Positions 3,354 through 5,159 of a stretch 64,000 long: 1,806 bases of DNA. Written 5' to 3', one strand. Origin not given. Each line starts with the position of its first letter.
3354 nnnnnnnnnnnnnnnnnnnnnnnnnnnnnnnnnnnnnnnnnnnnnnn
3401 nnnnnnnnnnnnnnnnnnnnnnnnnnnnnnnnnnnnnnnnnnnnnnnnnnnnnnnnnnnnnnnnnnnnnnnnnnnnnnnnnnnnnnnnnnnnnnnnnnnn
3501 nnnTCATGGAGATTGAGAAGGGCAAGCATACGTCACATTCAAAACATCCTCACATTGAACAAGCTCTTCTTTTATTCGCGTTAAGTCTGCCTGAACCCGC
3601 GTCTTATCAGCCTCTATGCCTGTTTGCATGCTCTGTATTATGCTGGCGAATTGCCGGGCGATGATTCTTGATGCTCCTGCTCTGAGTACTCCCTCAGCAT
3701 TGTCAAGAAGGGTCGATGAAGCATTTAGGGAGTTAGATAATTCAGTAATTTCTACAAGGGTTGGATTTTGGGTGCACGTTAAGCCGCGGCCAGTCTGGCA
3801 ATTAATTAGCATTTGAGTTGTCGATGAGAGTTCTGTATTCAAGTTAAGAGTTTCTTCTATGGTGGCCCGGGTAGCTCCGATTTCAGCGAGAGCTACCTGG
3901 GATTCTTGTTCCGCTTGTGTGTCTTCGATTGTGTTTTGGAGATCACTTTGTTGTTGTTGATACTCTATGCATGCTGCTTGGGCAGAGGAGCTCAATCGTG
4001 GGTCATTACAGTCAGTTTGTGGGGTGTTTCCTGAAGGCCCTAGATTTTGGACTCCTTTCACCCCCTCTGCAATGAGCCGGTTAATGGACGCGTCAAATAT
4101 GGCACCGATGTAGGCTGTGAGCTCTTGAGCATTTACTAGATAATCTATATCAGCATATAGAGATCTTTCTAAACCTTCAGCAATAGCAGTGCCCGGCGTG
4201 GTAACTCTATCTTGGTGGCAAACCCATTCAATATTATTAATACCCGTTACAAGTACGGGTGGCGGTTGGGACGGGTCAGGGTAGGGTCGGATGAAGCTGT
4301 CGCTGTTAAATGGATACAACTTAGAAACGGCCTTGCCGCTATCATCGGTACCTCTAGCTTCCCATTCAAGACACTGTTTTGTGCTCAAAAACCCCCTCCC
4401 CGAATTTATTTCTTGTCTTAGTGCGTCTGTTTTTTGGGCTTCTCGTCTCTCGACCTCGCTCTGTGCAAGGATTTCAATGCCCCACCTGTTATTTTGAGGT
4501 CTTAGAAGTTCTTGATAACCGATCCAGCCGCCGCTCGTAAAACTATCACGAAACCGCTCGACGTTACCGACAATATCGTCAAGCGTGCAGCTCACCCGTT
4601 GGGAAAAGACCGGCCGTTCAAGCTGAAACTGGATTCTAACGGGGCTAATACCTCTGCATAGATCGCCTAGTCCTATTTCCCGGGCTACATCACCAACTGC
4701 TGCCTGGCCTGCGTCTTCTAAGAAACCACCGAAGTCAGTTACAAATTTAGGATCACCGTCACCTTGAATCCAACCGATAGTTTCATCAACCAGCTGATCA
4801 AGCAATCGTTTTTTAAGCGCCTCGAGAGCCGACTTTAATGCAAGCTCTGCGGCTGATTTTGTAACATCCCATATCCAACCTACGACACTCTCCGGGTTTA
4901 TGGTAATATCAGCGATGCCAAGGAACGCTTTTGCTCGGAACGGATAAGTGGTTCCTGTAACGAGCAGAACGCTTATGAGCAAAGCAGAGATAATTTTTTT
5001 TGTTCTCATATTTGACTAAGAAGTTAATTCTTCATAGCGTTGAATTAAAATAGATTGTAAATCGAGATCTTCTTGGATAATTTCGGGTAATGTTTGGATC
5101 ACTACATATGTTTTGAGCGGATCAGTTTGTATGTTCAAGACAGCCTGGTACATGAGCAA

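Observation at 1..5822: Five-gene minus-strand operon with PrgI/VirB3-like and TrbL/VirB6-like components plus secreted partners; probable T4SS-derived surface apparatus continuing beyond the window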

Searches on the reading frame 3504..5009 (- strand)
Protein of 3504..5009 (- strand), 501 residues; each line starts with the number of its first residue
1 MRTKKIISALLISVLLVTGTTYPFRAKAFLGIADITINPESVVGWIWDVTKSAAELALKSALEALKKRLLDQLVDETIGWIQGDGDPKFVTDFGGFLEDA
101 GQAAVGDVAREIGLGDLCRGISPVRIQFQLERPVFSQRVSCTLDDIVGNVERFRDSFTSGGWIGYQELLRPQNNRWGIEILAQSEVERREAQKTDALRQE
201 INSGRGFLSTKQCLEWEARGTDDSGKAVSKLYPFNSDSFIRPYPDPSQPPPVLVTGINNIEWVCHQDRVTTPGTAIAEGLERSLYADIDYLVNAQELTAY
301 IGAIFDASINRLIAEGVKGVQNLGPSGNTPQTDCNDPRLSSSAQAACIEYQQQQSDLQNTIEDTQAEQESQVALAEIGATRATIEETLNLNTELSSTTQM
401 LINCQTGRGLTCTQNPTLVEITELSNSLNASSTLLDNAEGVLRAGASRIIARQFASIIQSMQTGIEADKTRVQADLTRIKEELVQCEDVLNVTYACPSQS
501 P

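Call 7: search_protein_families(library=pfam, proteins=[window:3504-5009:-], max_evalue=1)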
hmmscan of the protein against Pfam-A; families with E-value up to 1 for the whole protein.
window:3504-5009:- (501 aa): 1 family
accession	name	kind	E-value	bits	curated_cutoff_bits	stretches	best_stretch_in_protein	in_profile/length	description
PF07296.16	TraP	-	0.12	12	25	1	311-345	57-91/202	TraP protein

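Call 8: search_protein_families(library=ncbifam, proteins=[window:3504-5009:-], max_evalue=1)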
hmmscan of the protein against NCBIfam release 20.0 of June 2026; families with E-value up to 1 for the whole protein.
window:3504-5009:- (501 aa): 1 family
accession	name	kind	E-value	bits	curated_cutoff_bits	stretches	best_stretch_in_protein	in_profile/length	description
NF047468.1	PerABupregLA1694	equivalog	0.046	12.9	420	1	355-414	170-228/241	LA_1694 family PerA/PerB upregulated protein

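Call 22: find_homologous_proteins(query=window:3504-5009:-, max_evalue=0.001)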
Query window:3504-5009:- (501 aa): 52 proteins with E <= 0.001 among 8000 candidates.
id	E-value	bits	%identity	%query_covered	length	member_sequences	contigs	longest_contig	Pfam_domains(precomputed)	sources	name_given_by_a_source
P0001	0.0e+0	1114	100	100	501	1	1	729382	-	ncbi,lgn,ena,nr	ncbi:MAG: hypothetical protein KJI72_02215 [Patescibacteria group bacterium]|nr:hypothetical protein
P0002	7.3e-201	686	62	99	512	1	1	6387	-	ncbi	-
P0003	4.9e-188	644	58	99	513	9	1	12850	-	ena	-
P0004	1.0e-155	537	64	69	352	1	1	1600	-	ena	-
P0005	1.3e-136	474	46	96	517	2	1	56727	-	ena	-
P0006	4.7e-133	462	44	99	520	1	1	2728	-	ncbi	-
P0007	3.8e-129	450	45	99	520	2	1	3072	-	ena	-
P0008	3.5e-124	433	64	61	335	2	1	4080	-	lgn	-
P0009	1.3e-123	431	47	95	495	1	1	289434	-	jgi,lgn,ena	-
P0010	1.4e-114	401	57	63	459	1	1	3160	-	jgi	jgi:hypothetical protein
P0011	1.2e-110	389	65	54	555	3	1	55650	-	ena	-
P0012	7.6e-108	379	55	63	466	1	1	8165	-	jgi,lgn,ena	-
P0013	1.4e-102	362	59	53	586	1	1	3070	-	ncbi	-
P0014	1.3e-97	346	51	71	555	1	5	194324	-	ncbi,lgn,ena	-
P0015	3.9e-95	337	52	69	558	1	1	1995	-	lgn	-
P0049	3.3e-45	173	34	58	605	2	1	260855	-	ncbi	-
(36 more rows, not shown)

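Call 39: predict_structure(alignment_id=A1)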
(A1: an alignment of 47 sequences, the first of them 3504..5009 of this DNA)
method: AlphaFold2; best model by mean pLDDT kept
length: 501 residues; sequences in the alignment: 47
mean_pLDDT: 73.7   pTM: 0.40
mean pLDDT of the five models: 73.7, 70.9, 68.8, 68.6, 67.4
residues with pLDDT >= 90: 162; 70-90: 147; 50-70: 83; < 50: 109
segments of 3 or more residues with pLDDT < 50: 23-43, 120-161, 287-329
pLDDT, mean of each block of 10 residues (from residue 1): 76 74 45 39 51 65 71 71 69 74 67 54 40 37 42 45 52 64 76 84 81 96 97 96 95 95 94 74 53 45 44 41 38 80 78 80 81 92 97 98 96 95 98 95 84 89 97 97 95 86 55
secondary structure, 60 per line:
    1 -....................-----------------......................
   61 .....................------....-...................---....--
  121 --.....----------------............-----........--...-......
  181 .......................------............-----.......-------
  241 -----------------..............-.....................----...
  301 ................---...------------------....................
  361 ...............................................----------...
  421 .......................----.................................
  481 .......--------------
elements in order: H2-21 H39-81 H88-91 H93-111 H115-118 H123-127 H144-155 H161-168 H175-203 E210-221 E227-233 E258-271 H273-293 H298-316 H341-407 H418-443 H448-487

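Call 42: fold_search(model_id=the predicted structure, library=pdb)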
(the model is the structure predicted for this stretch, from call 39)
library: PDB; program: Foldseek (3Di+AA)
matches with E <= 10: 413; with E <= 0.001: 0
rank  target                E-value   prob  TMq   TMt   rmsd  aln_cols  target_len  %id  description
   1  4iaq                  9.1e-02  0.41  0.12  0.16  22.6       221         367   11  Crystal structure of the chimeric protein of 5-HT1B-BRIL in complex with dihydroergotamine (PSI Community Target) (released 2013-03-13)
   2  8auw_D                3.0e-01  0.90  0.15  0.42  10.8       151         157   12  Cryo-EM structure of human BIRC6 in complex with SMAC. (released 2023-02-15)
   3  5v54_A                3.2e-01  0.33  0.13  0.17  22.9       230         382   12  Crystal structure of 5-HT1B receptor in complex with methiothepin (released 2018-02-07)
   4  6jx6_B                3.5e-01  0.82  0.15  0.40  10.3       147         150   10  Tetrameric form of Smac (released 2019-12-04)
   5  7tcd                  3.5e-01  0.44  0.11  0.12  24.3       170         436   15  LOV2-DARPIN fusion: D13 (released 2023-07-05)
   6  6jx6_C                3.7e-01  0.60  0.13  0.33  11.3       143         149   13  Tetrameric form of Smac (released 2019-12-04)
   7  3vkg_A                3.7e-01  0.28  0.13  0.03  35.2       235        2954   13  X-ray structure of an MTBD truncation mutant of dynein motor domain (released 2012-03-14)
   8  5uig                  3.7e-01  0.15  0.11  0.14  23.5       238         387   12  Crystal structure of adenosine A2A receptor bound to a novel triazole-carboximidamide antagonist (released 2017-02-08)
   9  9n22_K                3.9e-01  0.63  0.13  0.24  14.0       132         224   11  Y20S (Sec18-Sec17-Sec9-Sso1-Snc1) EDTA - Class 2 (released 2025-10-01)
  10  5nen_B                4.1e-01  0.41  0.15  0.32  34.8       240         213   14  Crystal structure of the soluble domain of LipC, a membrane fusion protein of a type I secretion system (released 2017-11-22)
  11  6r1j_J                4.1e-01  0.13  0.09  0.15  26.7       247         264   12  Structure of the soluble AhlC triple head mutant of the tripartite alpha-pore forming toxin, AHL, from Aeromonas hydro (released 2019-07-10)
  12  9u81_R                4.3e-01  0.44  0.13  0.17  26.0       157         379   13  Cryo-EM structure of tolvaptan-bound human vasopressin V2 receptor complex with Fab (released 2025-12-10)
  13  9jrt_A                4.5e-01  0.25  0.12  0.16  22.6       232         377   13  Structural Insights into Selective Antagonism of TG6-129 and EP2 Prostaglandin Receptor (released 2025-10-22)
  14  5c22_A                4.7e-01  0.47  0.17  0.28  27.6       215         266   12  Crystal structure of Zn-bound HlyD from E. coli (released 2016-02-17)
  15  5k2c                  4.7e-01  0.15  0.11  0.13  23.9       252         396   11  1.9 angstrom A2a adenosine receptor structure with sulfur SAD phasing and phase extension using XFEL data (released 2016-09-21)
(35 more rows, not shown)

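Call 98: search_protein_representatives(alignment_id=A1)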
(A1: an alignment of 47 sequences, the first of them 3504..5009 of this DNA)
Query: 47 sequences, 544 profile positions. Proteins with E-value up to 0.001 (for the whole library): 5530; up to 1e-10: 4671; up to 1e-30: 2448. The best 150 are listed.
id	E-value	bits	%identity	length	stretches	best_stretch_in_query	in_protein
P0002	1.5e-178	611.7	-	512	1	2-544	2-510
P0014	8.9e-177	605.8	-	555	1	3-544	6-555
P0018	1.4e-169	582.1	-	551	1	2-535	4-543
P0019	3.2e-162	557.8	-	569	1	10-544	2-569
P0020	9.8e-162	556.2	-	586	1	20-544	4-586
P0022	4.8e-161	553.9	-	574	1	6-543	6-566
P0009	5.5e-160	550.4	-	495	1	56-543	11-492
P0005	7.5e-159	546.7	-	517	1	1-544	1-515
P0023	7.1e-156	536.9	-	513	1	4-536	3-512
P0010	4.7e-153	527.5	-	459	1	3-405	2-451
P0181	8.0e-153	526.8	-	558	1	6-540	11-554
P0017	2.3e-152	525.3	-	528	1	4-536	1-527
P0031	1.8e-149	515.7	-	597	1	5-544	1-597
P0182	3.5e-148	511.5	-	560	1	5-538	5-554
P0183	4.8e-147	507.7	-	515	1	2-535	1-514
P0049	1.9e-136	472.8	-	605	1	5-536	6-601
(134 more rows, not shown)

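Call 100: find_encoding_contigs(protein=P0049, flank=10000, max_places=2)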
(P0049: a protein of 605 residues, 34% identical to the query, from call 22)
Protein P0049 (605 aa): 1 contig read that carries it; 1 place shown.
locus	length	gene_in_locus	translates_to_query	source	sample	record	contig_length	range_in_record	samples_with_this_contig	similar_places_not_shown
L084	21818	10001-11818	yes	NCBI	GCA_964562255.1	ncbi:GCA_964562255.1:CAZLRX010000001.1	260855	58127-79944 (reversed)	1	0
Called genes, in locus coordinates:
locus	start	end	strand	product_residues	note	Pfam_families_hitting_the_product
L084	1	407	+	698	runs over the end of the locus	PF00535:Glycos_transf_2, PF26314:MptA_B_family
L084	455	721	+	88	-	PF00312:Ribosomal_S15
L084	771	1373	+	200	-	PF01936:NYN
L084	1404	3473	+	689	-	PF01138:RNase_PH, PF00013:KH_1 (weak), PF00575:S1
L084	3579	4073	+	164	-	-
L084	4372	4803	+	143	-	-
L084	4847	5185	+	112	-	PF01258:zf-dskA_traR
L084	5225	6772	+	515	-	PF05362:Lon_C, PF13541:ChlI, PF00158:Sigma54_activat (faint), PF00493:MCM, PF01078:Mg_chelatase, PF07728:AAA_5, PF13335:Mg_chelatase_C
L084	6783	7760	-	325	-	PF23577:LysM_RLK (faint), PF01476:LysM (weak), PF23473:LysM3_LYK4_5 (faint), PF01476:LysM (weak), PF01551:Peptidase_M23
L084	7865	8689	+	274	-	PF00398:RrnaAD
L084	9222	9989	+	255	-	-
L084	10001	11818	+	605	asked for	-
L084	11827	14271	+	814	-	PF19590:TrbL_3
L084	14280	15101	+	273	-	-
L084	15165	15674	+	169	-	PF12666:PrgI (weak)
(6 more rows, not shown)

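Call 108: search_protein_families(library=pfam, alignment_id=A1, max_evalue=0.01)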
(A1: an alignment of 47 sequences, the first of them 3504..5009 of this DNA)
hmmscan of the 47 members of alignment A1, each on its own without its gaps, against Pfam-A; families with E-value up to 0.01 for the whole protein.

A. member 1, window:3504-5009:- (501 aa): 0 families

B. families by the number of members that match (of 47 scanned): 5 families
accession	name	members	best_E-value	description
PF01706.21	FliG_C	1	0.0013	FliG C-terminal domain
PF05165.17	GCH_III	1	0.0014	GTP cyclohydrolase III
PF05227.19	CHASE3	1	0.0015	CHASE3 domain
PF20117.4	DUF6507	1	0.0029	Family of unknown function (DUF6507)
PF13605.11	DUF4141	1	0.0056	Domain of unknown function (DUF4141)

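Call 109: search_solved_structures(query=A1, max_evalue=1)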
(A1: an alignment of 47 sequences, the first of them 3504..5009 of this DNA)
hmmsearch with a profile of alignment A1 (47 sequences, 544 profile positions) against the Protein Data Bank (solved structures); distinct sequences matched with E-value up to 1: 90 (the best 60 are shown).
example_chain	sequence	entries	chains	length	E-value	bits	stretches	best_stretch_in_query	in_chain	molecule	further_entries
8gl3_A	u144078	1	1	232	0.00023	23.6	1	375-531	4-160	pRLB-519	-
9y5h_B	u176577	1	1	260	0.00026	23.4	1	379-531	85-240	sc-t-SNARE-diff-#3.3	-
5szs_A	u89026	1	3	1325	0.0018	20.6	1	369-535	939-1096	Spike glycoprotein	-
6jx7_A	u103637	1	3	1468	0.0032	19.8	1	368-537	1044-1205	Feline Infectious Peritonitis Virus Spike Protein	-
8qox_B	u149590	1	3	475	0.0039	19.5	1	393-526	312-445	Conserved membrane protein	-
5amo_A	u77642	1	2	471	0.0049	19.1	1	398-535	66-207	NOELIN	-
8qad_A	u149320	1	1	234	0.0096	18.2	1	391-518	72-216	sc-apCC-6-LLIA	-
6m3p_A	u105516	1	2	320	0.013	17.7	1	382-535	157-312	Spectrin beta chain, non-erythrocytic 1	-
4tql_A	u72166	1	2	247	0.014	17.7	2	370-530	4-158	Three helix bundle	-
9mw6_A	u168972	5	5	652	0.016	17.5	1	362-504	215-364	AncD1D2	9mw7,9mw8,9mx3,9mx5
7jh6_A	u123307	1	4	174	0.018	17.3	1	370-512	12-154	Two-domain di-Zn(II) and porphyrin-binding protein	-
6gaj_A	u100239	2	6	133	0.023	16.9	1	446-532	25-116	Outer capsid protein sigma-1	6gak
5cwc_A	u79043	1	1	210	0.025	16.8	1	383-509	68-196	Designed helical repeat protein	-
3edv_A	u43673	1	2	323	0.026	16.8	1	379-535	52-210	Spectrin beta chain, brain 1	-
5xg2_A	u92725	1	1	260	0.029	16.6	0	387-531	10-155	Chromosome partition protein Smc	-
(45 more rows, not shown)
